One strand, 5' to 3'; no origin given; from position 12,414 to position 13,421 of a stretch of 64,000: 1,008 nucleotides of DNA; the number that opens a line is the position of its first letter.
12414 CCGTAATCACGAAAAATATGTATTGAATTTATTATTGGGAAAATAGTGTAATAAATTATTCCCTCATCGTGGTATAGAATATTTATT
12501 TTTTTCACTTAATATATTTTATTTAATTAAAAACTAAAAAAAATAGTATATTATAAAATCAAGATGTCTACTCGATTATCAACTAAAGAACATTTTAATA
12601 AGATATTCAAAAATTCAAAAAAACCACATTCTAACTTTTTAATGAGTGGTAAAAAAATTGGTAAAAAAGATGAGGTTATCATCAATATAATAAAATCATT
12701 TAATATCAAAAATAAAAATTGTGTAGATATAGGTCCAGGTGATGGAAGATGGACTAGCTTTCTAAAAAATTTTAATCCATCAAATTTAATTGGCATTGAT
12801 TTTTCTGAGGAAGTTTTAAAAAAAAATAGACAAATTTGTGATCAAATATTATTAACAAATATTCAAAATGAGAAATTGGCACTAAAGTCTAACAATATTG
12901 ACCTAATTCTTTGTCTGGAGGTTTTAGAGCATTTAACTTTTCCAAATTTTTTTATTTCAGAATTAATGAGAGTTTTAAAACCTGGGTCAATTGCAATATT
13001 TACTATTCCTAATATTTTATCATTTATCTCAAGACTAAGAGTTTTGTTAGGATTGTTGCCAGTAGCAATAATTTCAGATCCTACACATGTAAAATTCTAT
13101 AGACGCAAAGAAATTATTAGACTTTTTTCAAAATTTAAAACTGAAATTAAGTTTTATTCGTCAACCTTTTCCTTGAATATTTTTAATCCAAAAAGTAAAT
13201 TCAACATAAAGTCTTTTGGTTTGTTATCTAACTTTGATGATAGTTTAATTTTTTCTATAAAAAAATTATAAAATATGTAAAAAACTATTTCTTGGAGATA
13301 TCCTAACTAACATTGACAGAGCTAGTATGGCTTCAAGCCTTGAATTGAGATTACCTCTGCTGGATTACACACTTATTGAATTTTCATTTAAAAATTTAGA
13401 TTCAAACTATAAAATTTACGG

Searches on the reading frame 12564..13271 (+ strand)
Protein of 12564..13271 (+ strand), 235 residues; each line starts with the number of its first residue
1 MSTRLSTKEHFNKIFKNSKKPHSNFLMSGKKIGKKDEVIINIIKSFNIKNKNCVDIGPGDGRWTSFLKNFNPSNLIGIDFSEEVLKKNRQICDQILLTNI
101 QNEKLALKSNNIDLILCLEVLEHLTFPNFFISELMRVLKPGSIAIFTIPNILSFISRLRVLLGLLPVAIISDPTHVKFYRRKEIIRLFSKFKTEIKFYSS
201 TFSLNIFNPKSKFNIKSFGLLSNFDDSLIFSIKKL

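Call 48: search_protein_families(library=pfam, proteins=[window:12564-13271:+], max_evalue=0.00001)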
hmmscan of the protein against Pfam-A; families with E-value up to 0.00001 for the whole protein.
window:12564-13271:+ (235 aa): 5 families
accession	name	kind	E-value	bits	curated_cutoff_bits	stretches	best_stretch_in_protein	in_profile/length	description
PF08241.18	Methyltransf_11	-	8.6e-16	58.8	21.2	1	54-146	1-95/95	Methyltransferase domain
PF13489.12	Methyltransf_23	-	6.4e-15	55.7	27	1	47-190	20-156/164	Methyltransferase domain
PF13847.12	Methyltransf_31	-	1.4e-12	48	27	1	49-150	3-113/145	Methyltransferase domain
PF13649.12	Methyltransf_25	-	9.3e-12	45.9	27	1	54-141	2-96/97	Methyltransferase domain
PF08242.18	Methyltransf_12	-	1.7e-11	45.1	30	1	54-142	1-96/98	Methyltransferase domain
